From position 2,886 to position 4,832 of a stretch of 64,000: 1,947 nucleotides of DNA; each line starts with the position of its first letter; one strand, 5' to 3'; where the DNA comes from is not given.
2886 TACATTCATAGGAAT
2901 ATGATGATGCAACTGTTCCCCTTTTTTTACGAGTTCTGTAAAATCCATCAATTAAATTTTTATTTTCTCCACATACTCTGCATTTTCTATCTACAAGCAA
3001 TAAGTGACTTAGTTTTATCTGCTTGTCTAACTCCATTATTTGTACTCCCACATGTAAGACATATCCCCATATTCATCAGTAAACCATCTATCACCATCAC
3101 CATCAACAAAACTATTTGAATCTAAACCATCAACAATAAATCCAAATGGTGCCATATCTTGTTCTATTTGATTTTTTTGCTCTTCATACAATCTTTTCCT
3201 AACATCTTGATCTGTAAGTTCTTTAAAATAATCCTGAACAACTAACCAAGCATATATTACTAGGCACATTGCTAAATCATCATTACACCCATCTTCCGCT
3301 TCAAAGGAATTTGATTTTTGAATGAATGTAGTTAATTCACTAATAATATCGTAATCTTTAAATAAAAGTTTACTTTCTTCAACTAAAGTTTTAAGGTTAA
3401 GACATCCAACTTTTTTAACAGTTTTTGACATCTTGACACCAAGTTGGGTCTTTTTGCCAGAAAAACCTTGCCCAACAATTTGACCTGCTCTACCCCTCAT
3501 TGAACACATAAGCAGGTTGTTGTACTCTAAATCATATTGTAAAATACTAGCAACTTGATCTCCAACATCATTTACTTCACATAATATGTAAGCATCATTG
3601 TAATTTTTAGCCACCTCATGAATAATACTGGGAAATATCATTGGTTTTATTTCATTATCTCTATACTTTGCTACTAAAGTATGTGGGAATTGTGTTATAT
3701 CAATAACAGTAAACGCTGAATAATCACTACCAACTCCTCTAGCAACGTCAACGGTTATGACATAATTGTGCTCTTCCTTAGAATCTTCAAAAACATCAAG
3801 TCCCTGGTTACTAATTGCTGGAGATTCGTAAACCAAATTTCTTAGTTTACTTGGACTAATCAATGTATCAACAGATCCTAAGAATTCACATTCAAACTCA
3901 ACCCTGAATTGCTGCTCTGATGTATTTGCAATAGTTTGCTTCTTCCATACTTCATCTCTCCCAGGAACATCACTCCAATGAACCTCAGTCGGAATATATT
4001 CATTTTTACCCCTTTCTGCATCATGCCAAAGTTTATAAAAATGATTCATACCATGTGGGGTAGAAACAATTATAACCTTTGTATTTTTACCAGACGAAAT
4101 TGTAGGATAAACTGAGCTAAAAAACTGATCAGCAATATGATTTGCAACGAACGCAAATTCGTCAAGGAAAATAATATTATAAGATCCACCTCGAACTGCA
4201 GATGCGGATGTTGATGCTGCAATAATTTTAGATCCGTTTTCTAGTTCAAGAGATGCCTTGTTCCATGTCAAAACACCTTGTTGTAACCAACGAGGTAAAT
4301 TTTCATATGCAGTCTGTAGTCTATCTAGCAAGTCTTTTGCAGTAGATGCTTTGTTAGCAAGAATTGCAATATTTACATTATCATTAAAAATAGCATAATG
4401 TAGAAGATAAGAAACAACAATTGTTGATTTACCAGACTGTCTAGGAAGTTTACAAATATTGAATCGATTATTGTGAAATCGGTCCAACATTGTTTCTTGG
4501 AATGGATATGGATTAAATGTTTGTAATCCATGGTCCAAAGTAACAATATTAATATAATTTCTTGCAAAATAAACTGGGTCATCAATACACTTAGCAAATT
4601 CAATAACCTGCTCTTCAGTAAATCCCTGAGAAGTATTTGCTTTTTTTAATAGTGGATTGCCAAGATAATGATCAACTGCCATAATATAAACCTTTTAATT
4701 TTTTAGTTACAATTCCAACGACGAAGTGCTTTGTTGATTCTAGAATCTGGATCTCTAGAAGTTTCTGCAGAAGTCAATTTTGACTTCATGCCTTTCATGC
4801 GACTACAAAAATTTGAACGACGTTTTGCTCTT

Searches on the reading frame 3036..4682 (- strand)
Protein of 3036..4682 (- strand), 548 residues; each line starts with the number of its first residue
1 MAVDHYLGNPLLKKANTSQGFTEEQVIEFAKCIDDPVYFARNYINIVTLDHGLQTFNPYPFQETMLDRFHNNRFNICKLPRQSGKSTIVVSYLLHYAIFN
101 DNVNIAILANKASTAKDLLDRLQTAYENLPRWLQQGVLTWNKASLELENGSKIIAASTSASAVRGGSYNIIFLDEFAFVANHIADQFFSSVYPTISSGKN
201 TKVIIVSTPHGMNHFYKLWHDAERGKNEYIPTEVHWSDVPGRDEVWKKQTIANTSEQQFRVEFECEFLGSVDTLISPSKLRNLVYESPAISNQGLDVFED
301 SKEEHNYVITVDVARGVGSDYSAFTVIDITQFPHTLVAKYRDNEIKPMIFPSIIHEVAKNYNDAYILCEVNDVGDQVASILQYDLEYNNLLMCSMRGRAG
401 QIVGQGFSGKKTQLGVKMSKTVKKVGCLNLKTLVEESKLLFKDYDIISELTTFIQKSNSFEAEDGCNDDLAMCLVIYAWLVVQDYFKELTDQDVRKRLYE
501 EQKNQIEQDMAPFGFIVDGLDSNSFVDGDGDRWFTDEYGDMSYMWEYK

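Call 23: search_dna_similar(query=window:3036-4682:-, collection=phages, mode=protein, max_rows=25)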
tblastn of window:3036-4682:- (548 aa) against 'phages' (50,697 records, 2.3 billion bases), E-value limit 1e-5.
Records with a match: 2743; places in all: 2811; records where one place covers at least 80% of the query: 2492.
Best place of each record, by identity: 60-80% 477; <60% 2266.
By first word of the organism name: Escherichia 668; Synechococcus 378; Klebsiella 332; Vibrio 238; Salmonella 202; Shigella 89; Aeromonas 80; Acinetobacter 73; Cyanophage 61; Enterobacter 59; and 71 more.
By host as written in the record: - 575; Escherichia coli 278; Klebsiella pneumoniae 115; Synechococcus 107; Synechococcus sp. 38; Escherichia coli O157:H7 38; Salmonella enterica 29; Synechococcus sp. WH7803 28; and 596 more.
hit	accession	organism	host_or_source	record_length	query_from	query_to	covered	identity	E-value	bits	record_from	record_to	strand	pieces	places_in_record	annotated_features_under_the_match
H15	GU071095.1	Synechococcus phage S-SM2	Synechococcus sp. WH8017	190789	1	548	100%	79.4%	0e+0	912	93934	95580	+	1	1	gp17: terminase DNA packaging enzyme large subunit | hypothetical protein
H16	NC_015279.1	Synechococcus phage S-SM2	Synechococcus sp. WH8017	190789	1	548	100%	79.4%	0e+0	912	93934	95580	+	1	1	gp17: terminase large subunit | endonuclease VII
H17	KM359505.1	Prochlorococcus phage P-TIM68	Prochlorococcus sp. MIT9515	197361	6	548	99%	79.9%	0e+0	922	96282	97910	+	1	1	putative terminase DNA packaging enzyme large subunit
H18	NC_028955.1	Prochlorococcus phage P-TIM68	Prochlorococcus sp. MIT9515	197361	6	548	99%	79.9%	0e+0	922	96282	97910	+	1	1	terminase large subunit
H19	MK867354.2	Synechococcus phage S-SCSM1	Synechococcus sp. WH 7803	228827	4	548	99%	79.2%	0e+0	911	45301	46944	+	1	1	terminase large subunit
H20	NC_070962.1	Synechococcus phage S-SCSM1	Synechococcus sp. WH 7803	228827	4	548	99%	79.2%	0e+0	911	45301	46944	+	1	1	terminase large subunit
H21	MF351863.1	Synechococcus phage Bellamy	Synechococcus str. WH8109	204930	6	547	99%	79.3%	0e+0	906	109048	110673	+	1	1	124: terminase large subunit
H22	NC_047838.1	Synechococcus phage Bellamy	Synechococcus str. WH8109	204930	6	547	99%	79.3%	0e+0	906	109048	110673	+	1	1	124: terminase large subunit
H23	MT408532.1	Synechococcus phage SynMITS9220M01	Synechococcus sp. MIT S9220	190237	1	547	100%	78.3%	0e+0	907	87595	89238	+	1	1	terminase DNA packaging enzyme large subunit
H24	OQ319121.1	Synechococcus phage S-BM3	Synechococcus sp. WH 7803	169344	1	548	100%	78.1%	0e+0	900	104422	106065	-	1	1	terminase DNA packaging enzyme large subunit | hypothetical protein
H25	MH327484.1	Marine virus AG-341-P01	single cell amplified by WGA-X; seawater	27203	4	547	99%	77.4%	0e+0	894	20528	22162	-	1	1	record has no annotation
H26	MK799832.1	Synechococcus phage S-B05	Synechococcus sp. MW02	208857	1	545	99%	77.2%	0e+0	890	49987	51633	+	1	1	terminase DNA packaging enzyme large subunit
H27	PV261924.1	Synechococcus phage RN05-S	Synechococcus sp. MW02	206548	1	545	99%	77.2%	0e+0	889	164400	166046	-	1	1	erminase large subunit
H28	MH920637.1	Synechococcus phage S-B43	Synechococcus sp. MW02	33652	1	545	99%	77.2%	0e+0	889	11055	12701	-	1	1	terminase large subunit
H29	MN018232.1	Synechococcus phage S-B43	Synechococcus sp. MW02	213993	1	545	99%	77.2%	0e+0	889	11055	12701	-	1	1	terminase large subunit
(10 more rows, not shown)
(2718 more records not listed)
